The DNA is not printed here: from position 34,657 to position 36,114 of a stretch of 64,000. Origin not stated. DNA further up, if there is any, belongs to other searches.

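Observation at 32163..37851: Atypically ordered VgrG module: DUF2169 - Gly-zipper effector candidate - DUF2169 - VgrG - orphan beta-helix protein, with no obvious immunity gene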

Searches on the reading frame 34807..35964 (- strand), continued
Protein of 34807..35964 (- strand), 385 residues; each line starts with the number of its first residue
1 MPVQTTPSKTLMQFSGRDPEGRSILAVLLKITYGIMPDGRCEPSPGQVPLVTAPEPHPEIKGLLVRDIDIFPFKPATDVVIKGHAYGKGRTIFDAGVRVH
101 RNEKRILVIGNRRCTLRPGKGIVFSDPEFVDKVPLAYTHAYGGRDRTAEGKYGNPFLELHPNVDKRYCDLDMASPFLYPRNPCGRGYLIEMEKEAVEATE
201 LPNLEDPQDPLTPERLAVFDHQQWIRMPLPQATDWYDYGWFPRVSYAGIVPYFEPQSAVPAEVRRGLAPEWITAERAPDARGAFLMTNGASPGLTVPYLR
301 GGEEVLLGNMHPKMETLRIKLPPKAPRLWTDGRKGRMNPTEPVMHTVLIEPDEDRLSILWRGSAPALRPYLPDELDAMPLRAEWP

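Call 93: search_protein_families(library=pfam, proteins=[L006:9175-9969:+, L006:9997-13503:+, L006:6853-7959:+, L006:7959-9077:+], max_evalue=1)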
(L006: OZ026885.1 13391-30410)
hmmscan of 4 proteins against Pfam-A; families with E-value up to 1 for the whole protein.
L006:9175-9969:+ (264 aa): 1 family
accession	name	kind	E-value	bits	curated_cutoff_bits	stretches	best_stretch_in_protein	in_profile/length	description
PF05488.18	PAAR_motif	-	0.035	14.8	27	0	175-195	13-33/70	PAAR motif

L006:9997-13503:+ (1168 aa): 5 families
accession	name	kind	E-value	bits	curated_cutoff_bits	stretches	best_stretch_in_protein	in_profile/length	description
PF05593.20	RHS_repeat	-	1.3e-88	290.4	22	13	300-337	1-38/38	RHS Repeat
PF20148.4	DUF6531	-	9.2e-16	58.4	24.1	1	2-70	3-70/74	Domain of unknown function (DUF6531)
PF03527.20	RHS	-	7.5e-09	35.7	27.9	1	923-949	6-32/38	RHS protein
PF25023.1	TEN_YD-shell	-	9.8e-06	24.3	50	1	423-508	602-688/909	Teneurin YD-shell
PF21019.4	Spectrin_3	-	0.34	11.7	24.4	1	712-743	4-35/68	Spectrin-like repeat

L006:6853-7959:+ (368 aa): 1 family
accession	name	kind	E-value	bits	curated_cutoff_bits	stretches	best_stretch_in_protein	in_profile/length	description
PF09937.14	DUF2169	-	6.9e-62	209.9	25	1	21-346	2-294/294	Uncharacterized protein conserved in bacteria (DUF2169)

L006:7959-9077:+ (372 aa): 1 family
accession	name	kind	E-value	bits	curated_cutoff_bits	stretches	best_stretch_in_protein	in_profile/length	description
PF09937.14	DUF2169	-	1.5e-62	212.1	25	1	28-350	2-294/294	Uncharacterized protein conserved in bacteria (DUF2169)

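Call 101: search_protein_families(library=phrogs, proteins=[L006:9175-9969:+], max_evalue=1)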
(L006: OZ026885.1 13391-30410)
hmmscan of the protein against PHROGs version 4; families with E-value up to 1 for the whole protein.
L006:9175-9969:+ (264 aa): 2 families
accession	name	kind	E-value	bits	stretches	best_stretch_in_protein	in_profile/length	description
phrog_281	-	moron, auxiliary metabolic gene and host takeover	0.001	19.8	1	46-221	49-123/169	PAAR motif of membran proteins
phrog_34785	-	unknown function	0.6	11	1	50-65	7-22/44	-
